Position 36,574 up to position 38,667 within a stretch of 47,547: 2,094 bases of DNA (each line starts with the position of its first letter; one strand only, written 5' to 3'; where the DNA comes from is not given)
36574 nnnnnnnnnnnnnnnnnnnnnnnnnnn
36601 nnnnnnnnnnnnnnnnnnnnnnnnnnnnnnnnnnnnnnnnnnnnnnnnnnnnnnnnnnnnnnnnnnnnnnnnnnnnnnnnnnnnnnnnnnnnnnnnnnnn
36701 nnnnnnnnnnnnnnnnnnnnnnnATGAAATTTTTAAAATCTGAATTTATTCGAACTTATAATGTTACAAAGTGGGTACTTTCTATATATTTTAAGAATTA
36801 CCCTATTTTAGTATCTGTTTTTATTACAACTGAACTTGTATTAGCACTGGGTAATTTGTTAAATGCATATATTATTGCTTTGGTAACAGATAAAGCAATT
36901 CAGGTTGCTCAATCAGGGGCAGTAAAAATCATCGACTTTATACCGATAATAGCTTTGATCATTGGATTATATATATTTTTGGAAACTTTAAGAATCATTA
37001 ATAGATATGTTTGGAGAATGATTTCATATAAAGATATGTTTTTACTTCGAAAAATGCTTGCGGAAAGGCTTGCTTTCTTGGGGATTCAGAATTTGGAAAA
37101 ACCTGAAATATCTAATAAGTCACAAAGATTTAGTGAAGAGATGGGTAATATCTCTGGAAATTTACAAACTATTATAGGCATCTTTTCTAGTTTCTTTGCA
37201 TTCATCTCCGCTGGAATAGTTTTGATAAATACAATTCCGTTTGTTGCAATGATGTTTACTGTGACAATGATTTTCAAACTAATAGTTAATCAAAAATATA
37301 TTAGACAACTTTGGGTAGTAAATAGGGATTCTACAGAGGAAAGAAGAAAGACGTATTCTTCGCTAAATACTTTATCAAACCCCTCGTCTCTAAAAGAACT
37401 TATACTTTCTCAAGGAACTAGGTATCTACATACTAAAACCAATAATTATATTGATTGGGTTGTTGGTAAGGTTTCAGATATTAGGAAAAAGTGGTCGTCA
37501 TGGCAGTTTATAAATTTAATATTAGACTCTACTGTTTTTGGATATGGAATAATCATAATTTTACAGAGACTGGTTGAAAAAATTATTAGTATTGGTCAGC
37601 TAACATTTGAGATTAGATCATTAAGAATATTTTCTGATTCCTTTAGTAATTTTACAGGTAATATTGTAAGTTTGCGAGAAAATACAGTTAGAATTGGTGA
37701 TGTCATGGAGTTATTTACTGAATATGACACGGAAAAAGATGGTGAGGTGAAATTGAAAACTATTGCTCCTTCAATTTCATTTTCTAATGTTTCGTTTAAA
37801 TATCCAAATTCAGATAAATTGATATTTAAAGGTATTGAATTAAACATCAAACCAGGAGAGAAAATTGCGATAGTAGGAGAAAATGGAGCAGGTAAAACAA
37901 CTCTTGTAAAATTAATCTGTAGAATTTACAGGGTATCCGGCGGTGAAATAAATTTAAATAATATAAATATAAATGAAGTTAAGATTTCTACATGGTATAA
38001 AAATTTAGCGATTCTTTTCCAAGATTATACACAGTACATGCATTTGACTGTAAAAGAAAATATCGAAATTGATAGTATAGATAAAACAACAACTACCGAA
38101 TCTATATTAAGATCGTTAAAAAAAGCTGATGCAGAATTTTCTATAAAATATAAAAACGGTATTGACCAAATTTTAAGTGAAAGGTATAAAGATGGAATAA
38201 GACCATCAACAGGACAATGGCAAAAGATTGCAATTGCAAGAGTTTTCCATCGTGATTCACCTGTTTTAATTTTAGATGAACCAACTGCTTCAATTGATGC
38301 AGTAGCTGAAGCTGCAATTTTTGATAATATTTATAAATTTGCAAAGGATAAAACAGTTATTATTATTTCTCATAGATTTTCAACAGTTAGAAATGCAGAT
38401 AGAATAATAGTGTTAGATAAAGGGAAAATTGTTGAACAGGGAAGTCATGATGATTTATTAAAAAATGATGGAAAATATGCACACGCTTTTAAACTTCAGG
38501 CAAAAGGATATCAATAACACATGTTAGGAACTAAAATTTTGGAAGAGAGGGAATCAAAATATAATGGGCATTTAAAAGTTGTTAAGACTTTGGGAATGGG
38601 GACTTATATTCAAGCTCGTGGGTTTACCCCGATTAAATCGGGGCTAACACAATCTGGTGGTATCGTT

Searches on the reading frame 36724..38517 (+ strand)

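Call 92: search_protein_families(library=pfam, proteins=[window:36724-38517:+], max_evalue=0.01)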
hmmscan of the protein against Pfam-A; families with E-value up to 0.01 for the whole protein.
window:36724-38517:+ (597 aa): 8 families
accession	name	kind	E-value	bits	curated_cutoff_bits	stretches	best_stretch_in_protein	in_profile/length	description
PF00005.33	ABC_tran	-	3.5e-30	105.8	25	1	369-522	2-137/137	ABC transporter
PF02463.25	SMC_N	-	4e-06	26.9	40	1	380-564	26-211/220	RecF/RecN/SMC N terminal domain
PF13476.12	AAA_23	-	2e-05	25.8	27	1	379-489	20-126/201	AAA domain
PF13304.12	AAA_21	-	4.8e-05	24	27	0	382-415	3-36/304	AAA domain, putative AbiEii toxin, Type IV TA system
PF00004.35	AAA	-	0.0016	19.3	21.2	1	383-459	3-73/131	ATPase family associated with various cellular activities (AAA)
PF00664.28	ABC_membrane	-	0.0064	16.6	28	0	34-214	5-183/274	ABC transporter transmembrane region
PF02367.23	TsaE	-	0.0084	16.5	26.6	0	374-405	17-48/128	Threonylcarbamoyl adenosine biosynthesis protein TsaE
PF13555.12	AAA_29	-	0.0089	16.2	27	0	368-395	12-39/61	P-loop containing region of AAA domain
